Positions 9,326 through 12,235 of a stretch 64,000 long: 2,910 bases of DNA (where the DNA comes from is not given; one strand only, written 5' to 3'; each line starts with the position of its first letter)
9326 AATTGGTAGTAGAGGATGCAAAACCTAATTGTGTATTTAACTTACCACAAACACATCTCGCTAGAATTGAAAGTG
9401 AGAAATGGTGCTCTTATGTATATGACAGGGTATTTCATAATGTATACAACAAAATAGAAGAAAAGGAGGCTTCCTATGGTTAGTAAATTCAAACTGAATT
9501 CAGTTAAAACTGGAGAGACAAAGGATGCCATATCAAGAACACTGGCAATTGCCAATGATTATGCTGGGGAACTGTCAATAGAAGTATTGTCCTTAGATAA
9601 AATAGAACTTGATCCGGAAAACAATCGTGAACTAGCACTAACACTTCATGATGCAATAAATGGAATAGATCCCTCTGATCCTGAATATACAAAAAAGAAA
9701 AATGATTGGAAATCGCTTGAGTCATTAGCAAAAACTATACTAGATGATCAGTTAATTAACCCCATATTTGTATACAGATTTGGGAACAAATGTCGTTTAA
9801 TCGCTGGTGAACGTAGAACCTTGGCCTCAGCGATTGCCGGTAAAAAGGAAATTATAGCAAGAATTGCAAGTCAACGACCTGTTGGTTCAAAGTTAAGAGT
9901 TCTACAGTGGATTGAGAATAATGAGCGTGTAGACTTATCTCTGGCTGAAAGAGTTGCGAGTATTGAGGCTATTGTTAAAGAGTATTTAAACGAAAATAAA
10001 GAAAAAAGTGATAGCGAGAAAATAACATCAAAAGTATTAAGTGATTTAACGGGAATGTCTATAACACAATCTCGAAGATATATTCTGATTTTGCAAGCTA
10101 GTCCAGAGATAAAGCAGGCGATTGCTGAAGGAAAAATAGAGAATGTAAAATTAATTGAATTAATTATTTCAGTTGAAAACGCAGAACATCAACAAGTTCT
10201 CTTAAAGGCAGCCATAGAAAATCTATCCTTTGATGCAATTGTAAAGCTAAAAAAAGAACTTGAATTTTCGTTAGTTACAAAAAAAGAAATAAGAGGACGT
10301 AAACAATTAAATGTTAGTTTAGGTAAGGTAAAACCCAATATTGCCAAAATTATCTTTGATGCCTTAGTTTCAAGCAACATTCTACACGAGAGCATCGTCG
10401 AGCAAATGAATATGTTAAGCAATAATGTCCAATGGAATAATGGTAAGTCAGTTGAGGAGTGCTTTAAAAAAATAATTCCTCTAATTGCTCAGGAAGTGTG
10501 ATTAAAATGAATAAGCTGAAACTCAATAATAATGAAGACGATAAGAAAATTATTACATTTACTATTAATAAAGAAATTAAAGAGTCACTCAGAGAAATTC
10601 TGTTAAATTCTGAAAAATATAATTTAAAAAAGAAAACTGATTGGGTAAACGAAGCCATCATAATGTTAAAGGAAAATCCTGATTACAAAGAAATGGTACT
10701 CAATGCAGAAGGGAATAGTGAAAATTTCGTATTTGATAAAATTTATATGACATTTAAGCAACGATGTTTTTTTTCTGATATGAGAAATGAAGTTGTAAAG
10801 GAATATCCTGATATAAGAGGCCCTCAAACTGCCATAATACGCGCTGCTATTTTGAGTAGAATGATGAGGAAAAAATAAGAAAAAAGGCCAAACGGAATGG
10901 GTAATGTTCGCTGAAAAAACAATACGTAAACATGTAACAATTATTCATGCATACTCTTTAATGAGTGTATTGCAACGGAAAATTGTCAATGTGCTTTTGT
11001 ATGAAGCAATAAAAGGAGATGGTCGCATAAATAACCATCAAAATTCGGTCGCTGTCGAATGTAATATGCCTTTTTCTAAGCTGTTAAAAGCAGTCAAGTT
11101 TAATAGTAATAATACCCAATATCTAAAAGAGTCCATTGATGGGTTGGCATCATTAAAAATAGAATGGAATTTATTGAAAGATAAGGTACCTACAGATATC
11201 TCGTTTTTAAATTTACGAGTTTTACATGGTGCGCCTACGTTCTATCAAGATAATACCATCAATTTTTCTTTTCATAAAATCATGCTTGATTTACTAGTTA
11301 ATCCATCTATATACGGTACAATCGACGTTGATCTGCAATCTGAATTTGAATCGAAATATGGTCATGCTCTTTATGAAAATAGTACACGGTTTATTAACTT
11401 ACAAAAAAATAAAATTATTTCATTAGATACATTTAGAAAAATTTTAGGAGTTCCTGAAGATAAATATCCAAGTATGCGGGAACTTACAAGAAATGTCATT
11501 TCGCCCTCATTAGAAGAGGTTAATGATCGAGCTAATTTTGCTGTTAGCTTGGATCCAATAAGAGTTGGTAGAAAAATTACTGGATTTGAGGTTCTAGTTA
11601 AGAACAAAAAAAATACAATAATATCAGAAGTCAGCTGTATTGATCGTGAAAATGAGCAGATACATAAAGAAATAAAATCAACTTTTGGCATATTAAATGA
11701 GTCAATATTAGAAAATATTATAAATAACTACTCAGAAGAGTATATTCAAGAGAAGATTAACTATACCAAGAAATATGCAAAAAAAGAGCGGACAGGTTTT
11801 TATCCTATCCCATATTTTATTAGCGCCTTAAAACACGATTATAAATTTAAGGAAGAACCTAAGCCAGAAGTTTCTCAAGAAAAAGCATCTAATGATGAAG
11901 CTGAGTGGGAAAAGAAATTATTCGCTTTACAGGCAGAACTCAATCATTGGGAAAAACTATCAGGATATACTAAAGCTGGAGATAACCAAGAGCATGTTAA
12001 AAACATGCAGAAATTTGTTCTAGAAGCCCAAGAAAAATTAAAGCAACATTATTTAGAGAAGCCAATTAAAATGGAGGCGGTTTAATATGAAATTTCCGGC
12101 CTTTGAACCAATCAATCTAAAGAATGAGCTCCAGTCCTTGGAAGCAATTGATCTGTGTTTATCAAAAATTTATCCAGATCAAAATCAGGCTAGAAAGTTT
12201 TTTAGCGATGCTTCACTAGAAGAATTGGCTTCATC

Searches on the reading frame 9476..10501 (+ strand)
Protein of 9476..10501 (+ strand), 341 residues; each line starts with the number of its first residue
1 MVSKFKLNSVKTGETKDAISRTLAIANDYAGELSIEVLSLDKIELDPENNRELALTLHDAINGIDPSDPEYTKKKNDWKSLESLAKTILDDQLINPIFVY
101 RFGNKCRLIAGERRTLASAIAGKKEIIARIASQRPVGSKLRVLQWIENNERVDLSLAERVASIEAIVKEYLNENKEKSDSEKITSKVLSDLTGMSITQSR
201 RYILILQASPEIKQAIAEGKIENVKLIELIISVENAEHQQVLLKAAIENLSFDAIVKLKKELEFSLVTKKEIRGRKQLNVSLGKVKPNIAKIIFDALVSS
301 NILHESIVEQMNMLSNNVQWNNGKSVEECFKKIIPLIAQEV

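Call 8: search_protein_families(library=pfam, proteins=[window:9476-10501:+], max_evalue=0.01)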
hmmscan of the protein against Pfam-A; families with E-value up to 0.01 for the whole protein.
window:9476-10501:+ (341 aa): 2 families
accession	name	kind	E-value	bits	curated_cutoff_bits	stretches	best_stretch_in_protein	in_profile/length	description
PF02195.25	ParB_N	-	4.1e-06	27.2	26.3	1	71-130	17-77/95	ParB N-terminal domain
PF08269.17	dCache_2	-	0.0048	16.5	26.5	1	148-213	42-107/298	Cache domain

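Call 21: search_dna_similar(query=window:9476-10501:+, collection=plasmids, mode=protein, max_rows=60)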
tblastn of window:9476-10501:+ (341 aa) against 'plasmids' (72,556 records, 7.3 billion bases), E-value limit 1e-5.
Records with a match: 74; places in all: 74; records where one place covers at least 80% of the query: 32.
Best place of each record, by identity: 95-99% 1; 90-95% 1; <60% 72.
By first word of the organism name: Thermus 32; Xanthomonas 23; Legionella 4; Candidatus 3; Aquicella 2; Aliarcobacter 2; Thioalkalivibrio 1; Ahniella 1; Alteromonas 1; Aulosira 1; and 4 more.
By predicted mobility (MOB-suite, as given by PLSDB): non-mobilizable 49; mobilizable 20; conjugative 5.
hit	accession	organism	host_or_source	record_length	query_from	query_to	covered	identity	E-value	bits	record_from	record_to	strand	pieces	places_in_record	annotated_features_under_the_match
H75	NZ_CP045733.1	Legionella sp. MW5194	Water,water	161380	1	341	100%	96.2%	0e+0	656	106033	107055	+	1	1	ParB N-terminal domain-containing protein | ParA family protein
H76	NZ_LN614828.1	Legionella fallonii LLAP-10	-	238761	1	341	100%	92.1%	0e+0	624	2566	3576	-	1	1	ParB N-terminal domain-containing protein | ParA family protein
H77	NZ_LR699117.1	Aquicella lusitana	Borehole HDN1, spa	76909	1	334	98%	34.1%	2e-50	187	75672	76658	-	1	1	ParB/RepB/Spo0J family partition protein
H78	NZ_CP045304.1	Legionella longbeachae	Homo sapiens,Sputum sample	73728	17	339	95%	34.3%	9e-42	162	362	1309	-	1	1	ParB/RepB/Spo0J family partition protein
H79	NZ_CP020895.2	Legionella longbeachae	Homo sapiens,Respiratory sample - sputum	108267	17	339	95%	34.2%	6e-42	162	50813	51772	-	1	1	ParB/RepB/Spo0J family partition protein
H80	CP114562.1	Candidatus Manganitrophus sp.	activated carbon metagenome,metagenomic ...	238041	18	340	95%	30.9%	3e-36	146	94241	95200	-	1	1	ParB/RepB/Spo0J family partition protein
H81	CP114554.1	Candidatus Manganitrophus sp.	activated carbon metagenome,metagenomic ...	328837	18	340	95%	30.9%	3e-36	146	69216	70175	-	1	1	ParB/RepB/Spo0J family partition protein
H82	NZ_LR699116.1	Aquicella lusitana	Borehole HDN1, spa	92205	17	341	95%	30.4%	5e-36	145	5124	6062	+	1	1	ParB/RepB/Spo0J family partition protein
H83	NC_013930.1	Thioalkalivibrio sp. K90mix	-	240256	4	340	99%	26.3%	4e-13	78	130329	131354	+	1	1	ParB N-terminal domain-containing protein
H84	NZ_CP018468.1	Xanthomonas vesicatoria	Capsicum annuum,pepper leaf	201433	46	339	86%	30.2%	2e-16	87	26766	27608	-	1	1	ParB/RepB/Spo0J family partition protein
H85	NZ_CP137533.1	Xanthomonas euvesicatoria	tomato,cell culture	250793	46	339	86%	29.3%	1e-16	88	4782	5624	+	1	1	ParB/RepB/Spo0J family partition protein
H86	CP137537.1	Xanthomonas euvesicatoria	tomato,cell culture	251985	46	339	86%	29.3%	1e-16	88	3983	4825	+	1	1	ParB/RepB/Spo0J family partition protein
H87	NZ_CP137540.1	Xanthomonas euvesicatoria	tomato,cell culture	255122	46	339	86%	29.3%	1e-16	88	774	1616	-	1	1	ParB/RepB/Spo0J family partition protein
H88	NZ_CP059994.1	Xanthomonas citri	Citrus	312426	46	339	86%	29.3%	1e-16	88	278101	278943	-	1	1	ParB/RepB/Spo0J family partition protein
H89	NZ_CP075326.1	Xanthomonas citri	citrus,citrus leaves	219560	46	339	86%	29.3%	2e-16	88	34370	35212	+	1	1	ParB/RepB/Spo0J family partition protein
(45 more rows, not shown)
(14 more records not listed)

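Call 22: get_annotated_region(hit=H77, flank=5000)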
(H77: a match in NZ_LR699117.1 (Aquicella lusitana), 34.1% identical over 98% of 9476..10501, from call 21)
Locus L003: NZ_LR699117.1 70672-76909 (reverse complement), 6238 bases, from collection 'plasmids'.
description: Aquicella lusitana strain SGT-39 plasmid 4
organism: Aquicella lusitana (NCBI taxid 254246)
taxonomy: Bacteria; Pseudomonadota; Gammaproteobacteria; Legionellales; Coxiellaceae; Aquicella; Aquicella lusitana
host: -; source: Borehole HDN1, spa; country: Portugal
typing (MOB-suite, as given by PLSDB): non-mobilizable
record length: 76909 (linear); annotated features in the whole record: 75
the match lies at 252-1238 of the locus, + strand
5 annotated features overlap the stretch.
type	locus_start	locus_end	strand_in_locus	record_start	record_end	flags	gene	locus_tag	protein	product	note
CDS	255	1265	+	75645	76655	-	-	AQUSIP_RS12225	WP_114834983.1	ParB/RepB/Spo0J family partition protein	-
CDS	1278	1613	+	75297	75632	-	-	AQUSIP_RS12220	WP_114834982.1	hypothetical protein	-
CDS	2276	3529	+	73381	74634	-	ltrA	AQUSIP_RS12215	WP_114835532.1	group II intron reverse transcriptase/maturase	GO:0000373 - Group II intron splicing [Evidence IEA]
CDS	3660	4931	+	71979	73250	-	-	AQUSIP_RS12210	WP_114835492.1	replication initiation protein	GO:0006270 - DNA replication initiation [Evidence IEA]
CDS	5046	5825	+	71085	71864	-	-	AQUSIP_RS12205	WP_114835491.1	type IV toxin-antitoxin system AbiEi family antitoxin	-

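Call 23: get_annotated_region(hit=H79, flank=5000)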
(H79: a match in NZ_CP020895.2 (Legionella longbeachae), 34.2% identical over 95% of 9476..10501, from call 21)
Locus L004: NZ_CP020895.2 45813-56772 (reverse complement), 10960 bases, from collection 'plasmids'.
description: Legionella longbeachae strain F1157CHC plasmid pLLO-F1157CHC, complete sequence
organism: Legionella longbeachae (NCBI taxid 450)
taxonomy: Bacteria; Pseudomonadota; Gammaproteobacteria; Legionellales; Legionellaceae; Legionella; Legionella longbeachae
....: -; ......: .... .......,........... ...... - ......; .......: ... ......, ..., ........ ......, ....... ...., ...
typing (MOB-suite, as given by PLSDB): conjugative; replicon rep_cluster_413; relaxase MOBF; mating-pair formation MPF_F
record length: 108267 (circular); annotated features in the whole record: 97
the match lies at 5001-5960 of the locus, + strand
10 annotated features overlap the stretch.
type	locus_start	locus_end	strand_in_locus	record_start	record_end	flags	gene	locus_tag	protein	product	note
CDS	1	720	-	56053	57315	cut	-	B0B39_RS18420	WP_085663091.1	hypothetical protein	-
CDS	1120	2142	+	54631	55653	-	-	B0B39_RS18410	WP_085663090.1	hypothetical protein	-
CDS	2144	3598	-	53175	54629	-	-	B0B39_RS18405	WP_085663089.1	oligopeptide:H+ symporter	GO:0015833 - peptide transport [Evidence IEA]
CDS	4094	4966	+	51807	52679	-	-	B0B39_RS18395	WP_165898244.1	ParA family protein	-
CDS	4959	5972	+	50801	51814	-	-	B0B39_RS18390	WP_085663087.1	ParB/RepB/Spo0J family partition protein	GO:0007059 - chromosome segregation [Evidence IEA]; GO:0000910 - cytokinesis [Evidence IEA]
CDS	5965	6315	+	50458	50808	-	-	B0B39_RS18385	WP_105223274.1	hypothetical protein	-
CDS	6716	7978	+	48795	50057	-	-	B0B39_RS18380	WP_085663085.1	replication initiation protein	GO:0006270 - DNA replication initiation [Evidence IEA]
CDS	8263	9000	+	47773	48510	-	-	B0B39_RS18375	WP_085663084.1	methyltransferase domain-containing protein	-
CDS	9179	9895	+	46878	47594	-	-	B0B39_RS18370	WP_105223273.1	endonuclease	-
CDS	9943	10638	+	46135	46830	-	-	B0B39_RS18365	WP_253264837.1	SOS response-associated peptidase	GO:0018142 - protein-DNA covalent cross-linking [Evidence IEA]; GO:0009432 - SOS response [Evidence IEA]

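Call 24: get_annotated_region(hit=H82, flank=5000)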
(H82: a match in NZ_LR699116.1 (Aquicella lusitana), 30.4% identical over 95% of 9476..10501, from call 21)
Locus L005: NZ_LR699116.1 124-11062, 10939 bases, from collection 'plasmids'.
description: Aquicella lusitana strain SGT-39 plasmid 3
organism: Aquicella lusitana (NCBI taxid 254246)
taxonomy: Bacteria; Pseudomonadota; Gammaproteobacteria; Legionellales; Coxiellaceae; Aquicella; Aquicella lusitana
host: -; source: Borehole HDN1, spa; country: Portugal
typing (MOB-suite, as given by PLSDB): non-mobilizable
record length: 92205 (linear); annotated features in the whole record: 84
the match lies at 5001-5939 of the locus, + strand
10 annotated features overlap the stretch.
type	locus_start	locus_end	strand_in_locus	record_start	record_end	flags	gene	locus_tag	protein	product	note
CDS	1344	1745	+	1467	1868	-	-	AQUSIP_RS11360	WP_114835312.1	hypothetical protein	-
CDS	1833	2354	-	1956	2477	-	-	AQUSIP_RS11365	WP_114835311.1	hypothetical protein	-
CDS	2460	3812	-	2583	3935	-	-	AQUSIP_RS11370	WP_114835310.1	replication initiation protein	GO:0006270 - DNA replication initiation [Evidence IEA]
CDS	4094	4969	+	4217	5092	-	-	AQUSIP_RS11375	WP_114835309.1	ParA family protein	-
CDS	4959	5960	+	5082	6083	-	-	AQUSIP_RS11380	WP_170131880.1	ParB/RepB/Spo0J family partition protein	-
CDS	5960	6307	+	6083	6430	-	-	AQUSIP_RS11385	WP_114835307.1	hypothetical protein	-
CDS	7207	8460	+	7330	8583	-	ltrA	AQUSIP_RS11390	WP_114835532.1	group II intron reverse transcriptase/maturase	GO:0000373 - Group II intron splicing [Evidence IEA]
CDS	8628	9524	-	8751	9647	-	-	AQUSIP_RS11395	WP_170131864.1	LysR family transcriptional regulator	-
CDS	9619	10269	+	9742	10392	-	-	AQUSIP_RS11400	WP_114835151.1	NAD(P)-dependent oxidoreductase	-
CDS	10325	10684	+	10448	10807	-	-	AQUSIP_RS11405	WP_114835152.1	MoaF C-terminal domain-containing protein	-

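Call 51: search_protein_families(library=ncbifam, proteins=[window:9476-10501:+], max_evalue=0.01)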
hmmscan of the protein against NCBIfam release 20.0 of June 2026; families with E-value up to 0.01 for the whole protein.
window:9476-10501:+ (341 aa): 3 families
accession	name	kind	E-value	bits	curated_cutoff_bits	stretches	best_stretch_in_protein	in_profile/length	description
TIGR00180.1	parB_part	domain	3.7e-11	43.1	58.45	1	68-238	16-177/186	ParB/RepB/Spo0J family partition protein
TIGR04285.1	nucleoid_noc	exception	1.2e-08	34.7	315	1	73-301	18-220/255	nucleoid occlusion protein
TIGR03734.1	PRTRC_parB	hypoth_equivalog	0.00018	20.2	278.6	1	76-263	12-187/555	PRTRC system ParB family protein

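Call 59: search_protein_families(library=pfam, proteins=[L004:5965-6315:+, L005:5960-6307:+, L004:6716-7978:+], max_evalue=1)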
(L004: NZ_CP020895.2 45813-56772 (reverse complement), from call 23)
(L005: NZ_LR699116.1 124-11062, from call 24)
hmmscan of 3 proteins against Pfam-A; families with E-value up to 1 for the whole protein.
L004:5965-6315:+ (116 aa): 2 families
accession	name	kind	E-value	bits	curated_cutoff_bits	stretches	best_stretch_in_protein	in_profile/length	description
PF06148.17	COG2_N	-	0.025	15.1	24.3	1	35-71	34-69/75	COG2 N-terminal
PF13601.12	HTH_34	-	0.11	13.1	27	1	62-83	31-52/80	Winged helix DNA-binding domain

L005:5960-6307:+ (115 aa): 1 family
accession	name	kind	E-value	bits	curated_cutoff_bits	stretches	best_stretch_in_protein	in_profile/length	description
PF01637.24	ATPase_2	-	0.033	14.4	33.2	1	28-87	25-87/225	ATPase domain predominantly from Archaea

L004:6716-7978:+ (420 aa): 4 families
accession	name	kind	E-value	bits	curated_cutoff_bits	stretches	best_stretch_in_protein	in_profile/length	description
PF01051.27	Rep3_N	-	3.7e-14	53.7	22.4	1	13-156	2-140/141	Initiator Replication protein, WH1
PF21205.3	Rep3_C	-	3.1e-13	50.2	21.1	1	170-228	2-59/59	Initiator Rep protein, WH2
PF18039.7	UBA_6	-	0.096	13.2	23.5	1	252-269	9-26/42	UBA-like domain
PF02268.21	TFIIA_gamma_N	-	0.15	12.6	33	1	242-271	13-42/47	Transcription initiation factor IIA, gamma subunit, helical domain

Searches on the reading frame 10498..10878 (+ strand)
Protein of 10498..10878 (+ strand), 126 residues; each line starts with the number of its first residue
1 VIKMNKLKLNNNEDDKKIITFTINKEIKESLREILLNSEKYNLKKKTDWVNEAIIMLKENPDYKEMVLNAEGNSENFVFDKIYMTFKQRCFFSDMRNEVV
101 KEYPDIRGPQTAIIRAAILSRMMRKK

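Call 8: search_protein_families(library=pfam, proteins=[window:10498-10878:+], max_evalue=0.01)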
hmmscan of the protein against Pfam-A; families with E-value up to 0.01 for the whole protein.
window:10498-10878:+ (126 aa): 0 families

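Call 51: search_protein_families(library=ncbifam, proteins=[window:10498-10878:+], max_evalue=0.01)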
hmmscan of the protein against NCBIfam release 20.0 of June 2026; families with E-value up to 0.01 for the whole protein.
window:10498-10878:+ (126 aa): 0 families

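Call 59: search_protein_families(library=pfam, proteins=[window:10498-10878:+], max_evalue=1)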
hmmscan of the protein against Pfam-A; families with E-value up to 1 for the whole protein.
window:10498-10878:+ (126 aa): 4 families
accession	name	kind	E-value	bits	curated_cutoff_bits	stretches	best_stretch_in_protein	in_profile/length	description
PF10264.15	Stork_head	-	0.031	14.9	27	1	88-123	28-63/79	Winged helix Storkhead-box1 domain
PF08126.16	Propeptide_C25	-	0.084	12.4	22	1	41-104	86-150/205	Propeptide_C25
PF25822.1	UBL_USP40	-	0.11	12.9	23.2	1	20-60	25-64/88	USP40 ubiquitin-like domain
PF24419.1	Cupin_NOL9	-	0.18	11.7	27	1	20-84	75-135/152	Polynucleotide 5'-hydroxyl-kinase NOL9, N-terminal domain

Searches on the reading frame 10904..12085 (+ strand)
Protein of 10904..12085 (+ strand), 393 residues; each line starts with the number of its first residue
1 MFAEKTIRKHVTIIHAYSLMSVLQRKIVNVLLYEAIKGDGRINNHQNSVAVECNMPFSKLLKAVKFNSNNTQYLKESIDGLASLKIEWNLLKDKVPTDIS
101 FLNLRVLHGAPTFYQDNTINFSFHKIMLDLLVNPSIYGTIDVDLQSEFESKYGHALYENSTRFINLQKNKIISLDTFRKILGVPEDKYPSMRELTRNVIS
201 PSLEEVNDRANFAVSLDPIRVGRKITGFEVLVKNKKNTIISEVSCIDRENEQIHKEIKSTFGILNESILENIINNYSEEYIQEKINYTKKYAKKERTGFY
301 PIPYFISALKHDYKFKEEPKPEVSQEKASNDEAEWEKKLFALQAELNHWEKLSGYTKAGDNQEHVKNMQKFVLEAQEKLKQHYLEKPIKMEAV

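Call 8: search_protein_families(library=pfam, proteins=[window:10904-12085:+], max_evalue=0.01)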
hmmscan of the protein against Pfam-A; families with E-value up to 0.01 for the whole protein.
window:10904-12085:+ (393 aa): 1 family
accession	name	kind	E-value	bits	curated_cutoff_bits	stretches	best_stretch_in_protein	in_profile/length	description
PF21205.3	Rep3_C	-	4.3e-15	56.1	21.1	1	173-229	1-56/59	Initiator Rep protein, WH2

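Call 20: search_dna_similar(query=window:10904-12085:+, collection=plasmids, mode=protein, max_rows=60)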
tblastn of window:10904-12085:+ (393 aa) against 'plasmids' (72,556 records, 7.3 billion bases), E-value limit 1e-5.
Records with a match: 617; places in all: 623; records where one place covers at least 80% of the query: 119.
Best place of each record, by identity: 90-95% 1; 80-90% 1; <60% 615.
By first word of the organism name: Phaeobacter 61; Burkholderia 57; Paracoccus 53; Pseudosulfitobacter 49; Acinetobacter 33; Pseudomonas 31; Moraxella 29; Legionella 19; Sulfitobacter 19; Coxiella 19; and 95 more.
By predicted mobility (MOB-suite, as given by PLSDB): non-mobilizable 422; mobilizable 102; conjugative 93.
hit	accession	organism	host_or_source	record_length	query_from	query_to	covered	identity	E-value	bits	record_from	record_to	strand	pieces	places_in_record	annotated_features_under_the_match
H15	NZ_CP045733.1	Legionella sp. MW5194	Water,water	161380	1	393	100%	94.2%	0e+0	726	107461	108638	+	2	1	replication initiation protein | hypothetical protein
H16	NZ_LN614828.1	Legionella fallonii LLAP-10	-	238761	1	393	100%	89.6%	0e+0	676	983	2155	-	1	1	RepB family plasmid replication initiator protein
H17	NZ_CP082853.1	Legionella anisa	-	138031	7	327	82%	28.4%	6e-27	120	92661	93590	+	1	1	replication initiation protein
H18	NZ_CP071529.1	Legionella lytica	Acanthamoeba castellanii,bacterial ...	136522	7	334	83%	27.6%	8e-27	120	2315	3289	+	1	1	replication initiation protein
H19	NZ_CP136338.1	Piscinibacter gummiphilus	single cell,soil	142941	1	380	97%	23.8%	1e-15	86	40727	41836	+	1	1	replication initiation protein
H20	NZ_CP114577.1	Legionella pneumophila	cell culture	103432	7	327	82%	28.1%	3e-26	118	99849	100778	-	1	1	replication initiation protein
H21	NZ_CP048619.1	Legionella pneumophila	-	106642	7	327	82%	28.1%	3e-26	118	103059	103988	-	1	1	replication initiation protein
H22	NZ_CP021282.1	Legionella pneumophila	Homo sapiens,human lung tissue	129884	7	327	82%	28.1%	4e-25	115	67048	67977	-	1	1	replication initiation protein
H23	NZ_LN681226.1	Legionella hackeliae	-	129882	7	327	82%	28.1%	4e-25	115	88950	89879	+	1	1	replication initiation protein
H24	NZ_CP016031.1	Legionella pneumophila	Isolate,clinical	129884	7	327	82%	28.1%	4e-25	115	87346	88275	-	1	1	replication initiation protein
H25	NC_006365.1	Legionella pneumophila str. Paris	-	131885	7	327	82%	28.1%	4e-25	115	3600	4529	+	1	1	replication initiation protein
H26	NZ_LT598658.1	Legionella pneumophila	Homo sapiens,clinical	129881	7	327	82%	28.1%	4e-25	115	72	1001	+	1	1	replication initiation protein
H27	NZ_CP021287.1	Legionella pneumophila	Homo sapiens,human lung tissue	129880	7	327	82%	28.1%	4e-25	114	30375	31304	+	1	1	replication initiation protein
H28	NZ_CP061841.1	Legionella pneumophila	pure culture,drinking water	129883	7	327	82%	28.1%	5e-25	114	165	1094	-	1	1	none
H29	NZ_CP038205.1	Paracoccus pantotrophus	single cell,soil associated with ...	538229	6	340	85%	26.8%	1e-22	107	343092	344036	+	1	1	replication initiation protein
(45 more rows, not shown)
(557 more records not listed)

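Call 25: get_annotated_region(hit=H25, flank=4000)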
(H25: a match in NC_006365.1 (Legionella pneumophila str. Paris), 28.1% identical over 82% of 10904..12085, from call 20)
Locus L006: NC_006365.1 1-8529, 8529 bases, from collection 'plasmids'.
description: Legionella pneumophila str. Paris plasmid pLPP, complete sequence
organism: Legionella pneumophila str. Paris (NCBI taxid 297246)
taxonomy: Bacteria; Pseudomonadota; Gammaproteobacteria; Legionellales; Legionellaceae; Legionella; Legionella pneumophila; Legionella pneumophila str. Paris
host: -; source: -; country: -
typing (MOB-suite, as given by PLSDB): conjugative; replicon rep_cluster_522; relaxase MOBF; mating-pair formation MPF_F
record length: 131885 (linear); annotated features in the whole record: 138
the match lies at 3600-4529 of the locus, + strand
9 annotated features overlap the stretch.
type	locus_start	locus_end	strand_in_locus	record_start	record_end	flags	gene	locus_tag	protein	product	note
CDS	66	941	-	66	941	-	-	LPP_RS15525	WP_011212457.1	ParB/RepB/Spo0J family partition protein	GO:0007059 - chromosome segregation [Evidence IEA]; GO:0000910 - cytokinesis [Evidence IEA]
CDS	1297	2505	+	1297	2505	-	-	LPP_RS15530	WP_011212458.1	AAA family ATPase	-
CDS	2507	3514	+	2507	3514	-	-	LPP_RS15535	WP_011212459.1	ParB/RepB/Spo0J family partition protein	GO:0007059 - chromosome segregation [Evidence IEA]; GO:0000910 - cytokinesis [Evidence IEA]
CDS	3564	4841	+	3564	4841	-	-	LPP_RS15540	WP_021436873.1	replication initiation protein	GO:0006270 - DNA replication initiation [Evidence IEA]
CDS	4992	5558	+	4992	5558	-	-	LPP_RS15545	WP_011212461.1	TIGR00730 family Rossman fold protein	-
CDS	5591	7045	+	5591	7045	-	-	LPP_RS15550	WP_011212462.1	oligopeptide:H+ symporter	GO:0015833 - peptide transport [Evidence IEA]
CDS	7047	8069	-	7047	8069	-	-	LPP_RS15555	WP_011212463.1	hypothetical protein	-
CDS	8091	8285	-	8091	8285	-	-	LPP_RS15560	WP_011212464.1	hypothetical protein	-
CDS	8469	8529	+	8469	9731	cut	-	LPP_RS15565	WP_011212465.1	hypothetical protein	-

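Call 50: search_solved_structures(query=window:10904-12085:+, max_evalue=1)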
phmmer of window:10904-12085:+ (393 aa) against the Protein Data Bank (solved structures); distinct sequences matched with E-value up to 1: 2.
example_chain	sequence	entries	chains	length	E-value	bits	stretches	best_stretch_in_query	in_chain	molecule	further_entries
8ouw_3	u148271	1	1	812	0.35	13.2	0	150-201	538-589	DNA replication licensing factor MCM3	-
8oq1_A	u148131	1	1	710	0.68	12.3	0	187-317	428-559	Tail spike protein, structural depolymerase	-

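Call 51: search_protein_families(library=ncbifam, proteins=[window:10904-12085:+], max_evalue=0.01)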
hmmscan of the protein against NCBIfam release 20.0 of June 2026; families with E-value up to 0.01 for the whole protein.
window:10904-12085:+ (393 aa): 1 family
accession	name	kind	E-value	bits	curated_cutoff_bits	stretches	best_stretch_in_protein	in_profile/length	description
NF038290.1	repM_Acin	exception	1.2e-16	60.9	250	1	72-238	64-229/304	replication initiation protein RepM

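Call 59: search_protein_families(library=pfam, proteins=[window:10904-12085:+], max_evalue=1)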
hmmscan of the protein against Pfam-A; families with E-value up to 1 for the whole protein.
window:10904-12085:+ (393 aa): 1 family
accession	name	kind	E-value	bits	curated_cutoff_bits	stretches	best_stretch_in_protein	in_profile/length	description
PF21205.3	Rep3_C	-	4.3e-15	56.1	21.1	1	173-229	1-56/59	Initiator Rep protein, WH2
